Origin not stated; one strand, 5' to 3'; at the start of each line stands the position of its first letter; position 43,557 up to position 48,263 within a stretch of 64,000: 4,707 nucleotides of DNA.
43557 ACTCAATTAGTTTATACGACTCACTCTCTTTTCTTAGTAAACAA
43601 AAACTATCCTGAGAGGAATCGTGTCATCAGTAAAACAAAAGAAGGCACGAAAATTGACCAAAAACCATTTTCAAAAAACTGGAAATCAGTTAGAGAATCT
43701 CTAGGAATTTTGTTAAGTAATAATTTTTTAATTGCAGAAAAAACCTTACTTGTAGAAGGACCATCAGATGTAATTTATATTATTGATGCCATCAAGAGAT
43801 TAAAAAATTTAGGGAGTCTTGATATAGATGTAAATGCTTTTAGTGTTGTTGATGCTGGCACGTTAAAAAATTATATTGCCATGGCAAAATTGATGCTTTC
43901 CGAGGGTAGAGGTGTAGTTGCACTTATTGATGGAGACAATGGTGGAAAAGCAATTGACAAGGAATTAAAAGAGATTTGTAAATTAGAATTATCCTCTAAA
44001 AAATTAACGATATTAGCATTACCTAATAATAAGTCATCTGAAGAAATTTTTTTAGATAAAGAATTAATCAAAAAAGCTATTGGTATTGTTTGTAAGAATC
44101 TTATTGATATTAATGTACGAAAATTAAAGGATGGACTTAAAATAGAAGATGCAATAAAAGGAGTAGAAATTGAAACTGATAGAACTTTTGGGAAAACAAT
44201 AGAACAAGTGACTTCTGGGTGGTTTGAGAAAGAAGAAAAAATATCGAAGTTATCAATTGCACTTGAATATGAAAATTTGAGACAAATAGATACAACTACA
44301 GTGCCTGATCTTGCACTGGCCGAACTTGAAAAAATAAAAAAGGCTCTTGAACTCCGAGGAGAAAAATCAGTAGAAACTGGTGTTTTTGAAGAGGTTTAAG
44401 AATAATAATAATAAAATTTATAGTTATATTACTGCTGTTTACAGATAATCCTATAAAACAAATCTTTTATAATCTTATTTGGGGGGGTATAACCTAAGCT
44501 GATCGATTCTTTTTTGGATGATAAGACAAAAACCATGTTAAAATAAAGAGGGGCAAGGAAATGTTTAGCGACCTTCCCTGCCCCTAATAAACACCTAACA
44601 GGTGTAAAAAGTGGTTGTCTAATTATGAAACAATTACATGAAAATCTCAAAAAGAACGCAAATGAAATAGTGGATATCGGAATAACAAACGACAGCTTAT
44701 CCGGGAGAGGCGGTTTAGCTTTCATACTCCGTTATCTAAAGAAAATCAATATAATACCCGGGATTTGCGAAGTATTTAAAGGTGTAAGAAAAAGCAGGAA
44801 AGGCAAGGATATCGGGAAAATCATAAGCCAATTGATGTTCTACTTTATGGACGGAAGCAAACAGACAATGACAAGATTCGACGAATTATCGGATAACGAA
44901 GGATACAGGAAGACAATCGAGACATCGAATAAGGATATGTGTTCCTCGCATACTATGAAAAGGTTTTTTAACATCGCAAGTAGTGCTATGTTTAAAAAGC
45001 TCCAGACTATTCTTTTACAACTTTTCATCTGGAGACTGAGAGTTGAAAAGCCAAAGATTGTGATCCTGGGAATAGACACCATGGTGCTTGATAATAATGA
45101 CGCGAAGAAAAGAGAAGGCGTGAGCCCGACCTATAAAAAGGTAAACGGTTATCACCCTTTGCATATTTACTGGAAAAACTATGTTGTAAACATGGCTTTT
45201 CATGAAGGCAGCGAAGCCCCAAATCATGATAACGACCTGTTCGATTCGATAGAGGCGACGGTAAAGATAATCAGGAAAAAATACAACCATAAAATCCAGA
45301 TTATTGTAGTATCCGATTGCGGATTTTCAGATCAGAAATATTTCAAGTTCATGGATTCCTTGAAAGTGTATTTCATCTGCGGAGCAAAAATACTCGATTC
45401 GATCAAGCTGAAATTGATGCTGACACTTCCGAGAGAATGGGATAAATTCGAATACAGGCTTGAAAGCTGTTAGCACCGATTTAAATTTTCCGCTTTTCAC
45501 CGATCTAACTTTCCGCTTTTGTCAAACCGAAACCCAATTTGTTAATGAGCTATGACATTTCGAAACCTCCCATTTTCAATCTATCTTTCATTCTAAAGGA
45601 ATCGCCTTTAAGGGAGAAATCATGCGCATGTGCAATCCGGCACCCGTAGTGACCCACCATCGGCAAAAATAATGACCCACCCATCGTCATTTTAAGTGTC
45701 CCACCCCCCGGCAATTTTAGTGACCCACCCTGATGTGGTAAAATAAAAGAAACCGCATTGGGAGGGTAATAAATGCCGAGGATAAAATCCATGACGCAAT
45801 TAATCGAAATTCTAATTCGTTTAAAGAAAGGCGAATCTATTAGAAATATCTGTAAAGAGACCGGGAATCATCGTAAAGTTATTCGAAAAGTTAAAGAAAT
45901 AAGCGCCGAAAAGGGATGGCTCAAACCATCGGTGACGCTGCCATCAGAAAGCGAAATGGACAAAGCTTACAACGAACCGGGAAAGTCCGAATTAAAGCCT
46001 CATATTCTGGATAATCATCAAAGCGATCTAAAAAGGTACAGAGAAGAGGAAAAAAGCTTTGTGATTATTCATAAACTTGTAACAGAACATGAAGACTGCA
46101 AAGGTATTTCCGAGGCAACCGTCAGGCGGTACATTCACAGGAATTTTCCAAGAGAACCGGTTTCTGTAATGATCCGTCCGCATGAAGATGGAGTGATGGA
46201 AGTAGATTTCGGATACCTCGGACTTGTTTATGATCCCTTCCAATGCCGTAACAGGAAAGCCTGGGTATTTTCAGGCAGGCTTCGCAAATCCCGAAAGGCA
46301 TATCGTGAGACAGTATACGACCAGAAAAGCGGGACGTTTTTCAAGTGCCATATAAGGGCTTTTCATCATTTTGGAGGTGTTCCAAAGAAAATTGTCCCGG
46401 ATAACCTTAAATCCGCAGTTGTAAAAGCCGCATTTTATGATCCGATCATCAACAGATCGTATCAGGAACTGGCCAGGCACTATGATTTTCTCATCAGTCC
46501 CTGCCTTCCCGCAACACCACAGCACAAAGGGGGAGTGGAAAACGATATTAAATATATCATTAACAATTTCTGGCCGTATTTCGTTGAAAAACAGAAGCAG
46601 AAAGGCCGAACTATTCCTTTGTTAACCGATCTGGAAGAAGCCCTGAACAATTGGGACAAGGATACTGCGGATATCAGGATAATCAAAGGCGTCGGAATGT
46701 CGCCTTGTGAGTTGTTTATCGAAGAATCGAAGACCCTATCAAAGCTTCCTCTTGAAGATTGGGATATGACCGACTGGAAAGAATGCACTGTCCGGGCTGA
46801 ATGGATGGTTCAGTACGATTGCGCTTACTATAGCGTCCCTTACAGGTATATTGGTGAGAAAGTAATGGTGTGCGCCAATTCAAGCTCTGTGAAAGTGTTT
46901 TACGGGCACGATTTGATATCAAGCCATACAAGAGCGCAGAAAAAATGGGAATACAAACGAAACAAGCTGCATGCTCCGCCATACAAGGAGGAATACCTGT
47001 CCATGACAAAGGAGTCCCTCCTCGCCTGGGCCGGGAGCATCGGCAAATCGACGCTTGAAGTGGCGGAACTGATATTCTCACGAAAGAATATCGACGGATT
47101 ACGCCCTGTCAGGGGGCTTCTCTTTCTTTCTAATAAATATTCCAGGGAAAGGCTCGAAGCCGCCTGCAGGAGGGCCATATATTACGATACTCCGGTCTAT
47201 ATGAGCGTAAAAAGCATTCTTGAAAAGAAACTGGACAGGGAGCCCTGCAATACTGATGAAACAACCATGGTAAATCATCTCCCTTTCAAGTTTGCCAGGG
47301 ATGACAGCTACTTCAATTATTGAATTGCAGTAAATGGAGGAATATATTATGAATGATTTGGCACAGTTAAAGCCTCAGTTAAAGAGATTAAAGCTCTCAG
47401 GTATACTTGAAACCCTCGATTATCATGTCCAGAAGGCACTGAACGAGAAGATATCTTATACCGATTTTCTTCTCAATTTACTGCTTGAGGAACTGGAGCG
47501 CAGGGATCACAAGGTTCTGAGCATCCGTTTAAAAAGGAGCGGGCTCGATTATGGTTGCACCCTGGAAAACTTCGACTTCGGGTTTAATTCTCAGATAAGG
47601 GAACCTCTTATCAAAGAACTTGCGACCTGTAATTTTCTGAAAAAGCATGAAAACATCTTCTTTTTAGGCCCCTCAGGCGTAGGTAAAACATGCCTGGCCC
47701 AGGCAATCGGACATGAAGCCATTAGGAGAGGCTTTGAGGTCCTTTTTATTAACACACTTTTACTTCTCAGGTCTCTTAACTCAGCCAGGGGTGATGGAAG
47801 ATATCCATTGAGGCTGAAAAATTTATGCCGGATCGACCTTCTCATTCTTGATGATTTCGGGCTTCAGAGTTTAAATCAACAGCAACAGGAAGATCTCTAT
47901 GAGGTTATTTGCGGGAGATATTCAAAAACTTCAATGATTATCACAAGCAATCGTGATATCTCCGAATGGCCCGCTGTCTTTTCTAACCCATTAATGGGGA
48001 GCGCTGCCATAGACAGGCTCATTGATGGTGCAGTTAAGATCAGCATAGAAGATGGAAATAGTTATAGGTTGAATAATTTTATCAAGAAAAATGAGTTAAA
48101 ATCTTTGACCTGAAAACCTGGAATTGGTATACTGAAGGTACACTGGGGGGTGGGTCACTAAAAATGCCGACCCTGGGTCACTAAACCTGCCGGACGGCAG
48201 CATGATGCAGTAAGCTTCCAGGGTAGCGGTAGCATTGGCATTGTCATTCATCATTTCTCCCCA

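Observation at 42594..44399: Partner-less OLD-family ATPase-TOPRIM nuclease next to the NTase/DUF262 pair: class 1 OLD, a decapitated Gabija, or the third gene of a larger system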

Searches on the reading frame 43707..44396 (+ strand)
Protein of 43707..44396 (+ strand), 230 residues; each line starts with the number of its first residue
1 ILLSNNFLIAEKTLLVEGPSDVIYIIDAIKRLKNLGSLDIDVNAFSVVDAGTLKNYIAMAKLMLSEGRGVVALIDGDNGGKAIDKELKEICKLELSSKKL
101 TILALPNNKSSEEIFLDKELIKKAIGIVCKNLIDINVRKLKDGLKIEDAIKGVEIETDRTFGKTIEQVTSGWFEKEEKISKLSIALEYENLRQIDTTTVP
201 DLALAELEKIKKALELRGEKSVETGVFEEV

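Call 75: predict_structure(alignment_id=A3)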
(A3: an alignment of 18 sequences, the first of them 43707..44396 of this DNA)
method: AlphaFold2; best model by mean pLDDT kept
length: 230 residues; sequences in the alignment: 18
mean_pLDDT: 87.6   pTM: 0.85
mean pLDDT of the five models: 87.6, 86.7, 86.7, 86.4, 83.9
residues with pLDDT >= 90: 169; 70-90: 39; 50-70: 5; < 50: 17
segments of 3 or more residues with pLDDT < 50: 1-8, 222-230
pLDDT, mean of each block of 10 residues (from residue 1): 40 93 94 90 90 90 92 95 96 95 96 92 95 95 93 90 92 91 95 80 94 88 39
secondary structure, 60 per line:
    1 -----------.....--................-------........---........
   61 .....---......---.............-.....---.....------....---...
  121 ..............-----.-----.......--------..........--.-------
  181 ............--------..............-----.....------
elements in order: E12-16 H19-34 E45-49 H53-65 E69-74 H78-90 H92-96 E100-104 H111-114 H118-134 H146-152 H161-170 H181-192 H201-214 H220-224

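Call 79: fold_search(model_id=the predicted structure, library=pdb)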
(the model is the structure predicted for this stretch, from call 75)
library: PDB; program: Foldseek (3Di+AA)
matches with E <= 10: 1133; with E <= 0.001: 0
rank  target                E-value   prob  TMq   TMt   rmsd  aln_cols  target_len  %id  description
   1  6p6f_B                1.3e-02  0.98  0.27  0.38   5.3       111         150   13  BG505 SOSIP-I53-50NP (released 2019-06-19)
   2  5vhf_C                1.8e-02  0.33  0.22  0.17  12.7       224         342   11  Conformational Landscape of the p28-Bound Human Proteasome Regulatory Particle (released 2017-08-23)
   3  5b4e                  2.4e-02  0.23  0.20  0.17  19.4       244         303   11  Sulfur Transferase TtuA in complex with iron sulfur cluster and ATP derivative (released 2017-05-03)
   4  6p13                  2.7e-02  0.13  0.18  0.15  15.7       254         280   14  Structure of spastin AAA domain (T692A mutant) in complex with a diaminotriazole-based inhibitor (crystal form A) (released 2019-08-07)
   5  3mk3_1                3.6e-02  0.95  0.27  0.37   5.2       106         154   15  Crystal structure of Lumazine synthase from Salmonella typhimurium LT2 (released 2011-02-02)
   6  2obx_B                3.8e-02  0.89  0.28  0.39   5.5       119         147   16  Lumazine synthase RibH2 from Mesorhizobium loti (Gene mll7281, Swiss-Prot entry Q986N2) complexed with inhibitor 5-Nit (released 2007-08-14)
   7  5vhn_C                3.8e-02  0.38  0.26  0.26  12.0       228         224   11  Conformational Landscape of the p28-Bound Human Proteasome Regulatory Particle (released 2017-08-23)
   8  2obx_A                4.5e-02  0.57  0.26  0.36  10.0       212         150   11  Lumazine synthase RibH2 from Mesorhizobium loti (Gene mll7281, Swiss-Prot entry Q986N2) complexed with inhibitor 5-Nit (released 2007-08-14)
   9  5b4f                  6.5e-02  0.20  0.22  0.18  20.0       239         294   12  Sulfur Transferase TtuA in complex with iron sulfur cluster (released 2017-05-10)
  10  5wc0_A                7.7e-02  0.11  0.20  0.18  15.8       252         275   12  katanin hexamer in spiral conformation (released 2017-08-09)
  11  6p12                  8.2e-02  0.10  0.18  0.16  14.2       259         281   14  Structure of spastin AAA domain (wild-type) in complex with diaminotriazole-based inhibitor (released 2019-07-24)
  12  8uaw_A                8.7e-02  0.75  0.28  0.28   6.7       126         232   13  Cryo-EM Structure of Brucella Abortus Lumazine Synthase (BLS) Engineered with Shiga Toxin II subunit B (Stx2B) (released 2025-03-26)
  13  2obx_D                9.8e-02  0.84  0.27  0.39   4.8       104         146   15  Lumazine synthase RibH2 from Mesorhizobium loti (Gene mll7281, Swiss-Prot entry Q986N2) complexed with inhibitor 5-Nit (released 2007-08-14)
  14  1t13_D                9.8e-02  0.80  0.26  0.37   5.4       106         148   14  Crystal Structure Of Lumazine Synthase From Brucella Abortus Bound To 5-nitro-6-(D-ribitylamino)-2,4(1H,3H) pyrimidine (released 2005-04-19)
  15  4xgu_C                9.8e-02  0.13  0.21  0.15  18.1       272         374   13  Structure of C. elegans PCH-2 (released 2015-05-06)
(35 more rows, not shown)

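Call 88: fold_search(model_id=the predicted structure, library=viral)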
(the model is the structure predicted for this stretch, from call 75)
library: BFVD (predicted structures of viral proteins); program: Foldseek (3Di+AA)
matches with E <= 10: 813; with E <= 0.001: 0
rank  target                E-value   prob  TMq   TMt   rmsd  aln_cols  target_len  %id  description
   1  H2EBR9                2.0e-03  0.72  0.25  0.17  13.9       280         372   13  Uncharacterized protein [Megavirus courdo7]
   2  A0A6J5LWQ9            3.3e-03  1.00  0.35  0.16   5.7       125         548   18  Archaeal primase DnaG/twinkle, TOPRIM domain [uncultured Caudovirales phage]
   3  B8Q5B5                8.1e-03  0.75  0.31  0.14  23.2       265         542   13  (no name in the UniProt tables at hand)
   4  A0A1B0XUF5            1.5e-02  1.00  0.29  0.50   3.4       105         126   15  (no name in the UniProt tables at hand)
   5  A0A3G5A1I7            2.2e-02  0.30  0.23  0.14  16.4       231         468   15  Replication factor C large subunit [Gaeavirus sp.]
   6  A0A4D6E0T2            2.6e-02  0.30  0.26  0.13  16.2       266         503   16  (no name in the UniProt tables at hand)
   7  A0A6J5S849            3.5e-02  0.60  0.30  0.19  15.1       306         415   11  DNA topoisomerase [uncultured Caudovirales phage]
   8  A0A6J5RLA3            3.7e-02  0.98  0.31  0.10   3.7       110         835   14  Archaeal primase DnaG/twinkle, TOPRIM domain [uncultured Caudovirales phage]
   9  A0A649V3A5            3.7e-02  0.97  0.31  0.57   9.9       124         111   15  DNA primase [Pseudomonas phage vB_PaeP_SPCG]
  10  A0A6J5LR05            4.5e-02  0.35  0.27  0.07  16.7       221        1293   11  Uncharacterized protein [uncultured Caudovirales phage]
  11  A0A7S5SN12            4.7e-02  0.97  0.24  0.44   3.0        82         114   17  (no name in the UniProt tables at hand)
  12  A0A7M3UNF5            4.7e-02  0.13  0.15  0.11  13.8       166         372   14  ATPase AAA-type core domain-containing protein [Pyramimonas orientalis virus 01B]
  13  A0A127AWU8            5.0e-02  0.41  0.23  0.16  14.1       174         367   21  DNA primase [Bacillus phage SP-15]
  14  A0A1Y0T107            5.0e-02  0.12  0.18  0.14  25.5       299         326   11  7-cyano-7-deazaguanine synthase [Pseudomonas phage Noxifer]
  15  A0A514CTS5            5.3e-02  0.99  0.33  0.34   3.7       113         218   15  Putative DNA primase/helicase [Achromobacter phage vB_AxyP_19-32_Axy09]
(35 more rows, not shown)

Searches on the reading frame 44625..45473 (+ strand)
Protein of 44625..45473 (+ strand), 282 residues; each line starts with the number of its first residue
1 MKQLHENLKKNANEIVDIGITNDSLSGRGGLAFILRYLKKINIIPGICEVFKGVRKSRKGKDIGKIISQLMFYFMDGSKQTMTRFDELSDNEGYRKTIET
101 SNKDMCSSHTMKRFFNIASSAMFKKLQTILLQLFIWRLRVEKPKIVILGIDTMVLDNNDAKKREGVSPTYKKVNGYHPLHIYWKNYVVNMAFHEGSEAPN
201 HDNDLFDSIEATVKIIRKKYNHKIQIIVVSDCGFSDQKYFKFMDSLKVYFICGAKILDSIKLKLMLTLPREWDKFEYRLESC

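Call 3: search_protein_families(library=pfam, proteins=[window:44625-45473:+], max_evalue=0.01)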
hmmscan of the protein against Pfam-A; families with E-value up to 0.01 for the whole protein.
window:44625-45473:+ (282 aa): 1 family
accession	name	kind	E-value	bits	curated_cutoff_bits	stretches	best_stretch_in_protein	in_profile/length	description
PF13701.12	DDE_Tnp_1_4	-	1.5e-17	63.4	34.7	1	15-256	8-248/435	Transposase DDE domain group 1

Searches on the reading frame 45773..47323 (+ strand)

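Call 3: search_protein_families(library=pfam, proteins=[window:45773-47323:+], max_evalue=0.01)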
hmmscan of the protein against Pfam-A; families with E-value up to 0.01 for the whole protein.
window:45773-47323:+ (516 aa): 3 families
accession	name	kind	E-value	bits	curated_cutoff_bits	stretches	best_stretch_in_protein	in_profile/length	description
PF22483.2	Mu-transpos_C_2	-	3.2e-16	59.2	27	1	325-391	1-67/73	Mu transposase, C-terminal domain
PF00665.32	rve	-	1.2e-06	29.1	32.6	1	139-249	5-102/102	Integrase core domain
PF13551.12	HTH_29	-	4.3e-05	24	28.1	0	11-49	2-41/64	Winged helix-turn helix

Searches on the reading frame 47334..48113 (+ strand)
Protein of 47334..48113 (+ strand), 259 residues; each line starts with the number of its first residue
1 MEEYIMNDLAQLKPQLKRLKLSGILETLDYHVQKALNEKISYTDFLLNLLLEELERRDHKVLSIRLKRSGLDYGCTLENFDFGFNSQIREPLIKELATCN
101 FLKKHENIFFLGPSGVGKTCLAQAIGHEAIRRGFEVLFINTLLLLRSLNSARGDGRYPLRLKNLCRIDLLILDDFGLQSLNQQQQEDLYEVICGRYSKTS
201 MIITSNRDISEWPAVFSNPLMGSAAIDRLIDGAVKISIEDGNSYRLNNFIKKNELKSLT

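Call 3: search_protein_families(library=pfam, proteins=[window:47334-48113:+], max_evalue=0.01)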
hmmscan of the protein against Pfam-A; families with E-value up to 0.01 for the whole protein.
window:47334-48113:+ (259 aa): 7 families
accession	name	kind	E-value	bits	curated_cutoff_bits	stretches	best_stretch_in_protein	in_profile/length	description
PF01695.23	IstB_IS21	-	1.9e-65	221.2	24.1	1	15-248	2-234/238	IstB-like ATP binding protein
PF00308.24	Bac_DnaA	-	2e-08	35.1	23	1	75-208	5-140/162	Bacterial DnaA ATPAse domain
PF20720.3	nSTAND3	-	5.5e-06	26.6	27.2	1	100-142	12-54/155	Novel STAND NTPase 3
PF00004.35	AAA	-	0.00027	21.8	21.2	1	109-207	2-110/131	ATPase family associated with various cellular activities (AAA)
PF02562.22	PhoH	-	0.0036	17.3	27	1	98-133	12-47/205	PhoH-like protein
PF12775.13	AAA_7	-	0.0077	16.2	25.8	0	101-140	29-68/181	P-loop containing dynein motor region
PF00931.28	NB-ARC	-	0.0087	15.8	23.5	0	105-137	18-52/248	NB-ARC domain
